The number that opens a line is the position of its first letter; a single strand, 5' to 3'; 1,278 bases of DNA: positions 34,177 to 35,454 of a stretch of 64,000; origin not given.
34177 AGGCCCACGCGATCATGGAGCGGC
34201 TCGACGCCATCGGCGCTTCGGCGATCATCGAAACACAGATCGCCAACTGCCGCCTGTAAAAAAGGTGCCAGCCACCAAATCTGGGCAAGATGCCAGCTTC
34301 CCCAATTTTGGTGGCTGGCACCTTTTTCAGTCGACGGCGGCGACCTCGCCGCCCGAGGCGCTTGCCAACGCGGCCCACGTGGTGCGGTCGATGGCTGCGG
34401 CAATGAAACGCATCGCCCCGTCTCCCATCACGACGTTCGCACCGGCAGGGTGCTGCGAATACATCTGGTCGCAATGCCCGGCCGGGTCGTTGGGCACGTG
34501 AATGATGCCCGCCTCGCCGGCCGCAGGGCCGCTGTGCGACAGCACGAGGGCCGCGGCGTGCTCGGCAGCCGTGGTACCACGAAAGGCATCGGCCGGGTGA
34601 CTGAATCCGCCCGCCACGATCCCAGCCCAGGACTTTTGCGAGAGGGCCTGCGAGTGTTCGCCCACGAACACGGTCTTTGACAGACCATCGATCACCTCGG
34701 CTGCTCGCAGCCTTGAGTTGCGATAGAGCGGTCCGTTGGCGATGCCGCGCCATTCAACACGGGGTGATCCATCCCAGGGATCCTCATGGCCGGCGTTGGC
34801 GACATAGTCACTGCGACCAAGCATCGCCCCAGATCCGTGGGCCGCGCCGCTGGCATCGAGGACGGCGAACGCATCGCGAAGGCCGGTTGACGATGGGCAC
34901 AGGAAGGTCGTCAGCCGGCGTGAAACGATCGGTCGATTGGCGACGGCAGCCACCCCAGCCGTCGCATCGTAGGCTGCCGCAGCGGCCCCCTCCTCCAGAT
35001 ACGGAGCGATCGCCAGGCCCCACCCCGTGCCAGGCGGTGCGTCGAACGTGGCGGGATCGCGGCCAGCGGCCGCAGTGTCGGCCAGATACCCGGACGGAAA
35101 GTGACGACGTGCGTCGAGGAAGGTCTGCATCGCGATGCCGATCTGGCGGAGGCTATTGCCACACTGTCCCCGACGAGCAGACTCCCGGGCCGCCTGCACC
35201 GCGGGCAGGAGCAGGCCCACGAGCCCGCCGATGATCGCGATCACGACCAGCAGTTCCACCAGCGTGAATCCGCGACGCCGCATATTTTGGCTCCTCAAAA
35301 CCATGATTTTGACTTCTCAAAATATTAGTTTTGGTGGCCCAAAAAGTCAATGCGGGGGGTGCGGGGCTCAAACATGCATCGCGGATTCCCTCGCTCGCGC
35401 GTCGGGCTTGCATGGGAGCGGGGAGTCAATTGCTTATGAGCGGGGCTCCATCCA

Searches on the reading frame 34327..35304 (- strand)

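Call 6: search_protein_families(library=pfam, proteins=[window:34327-35304:-], max_evalue=0.01)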
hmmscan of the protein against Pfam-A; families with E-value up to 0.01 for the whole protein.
window:34327-35304:- (325 aa): 2 families
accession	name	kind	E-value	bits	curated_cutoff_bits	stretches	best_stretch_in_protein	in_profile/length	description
PF07596.16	SBP_bac_10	-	2.5e-41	143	23.3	1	37-307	1-267/268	Protein of unknown function (DUF1559)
PF07963.17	N_methyl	-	6.3e-07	29.2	21.2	1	8-26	2-20/27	Prokaryotic N-terminal methylation motif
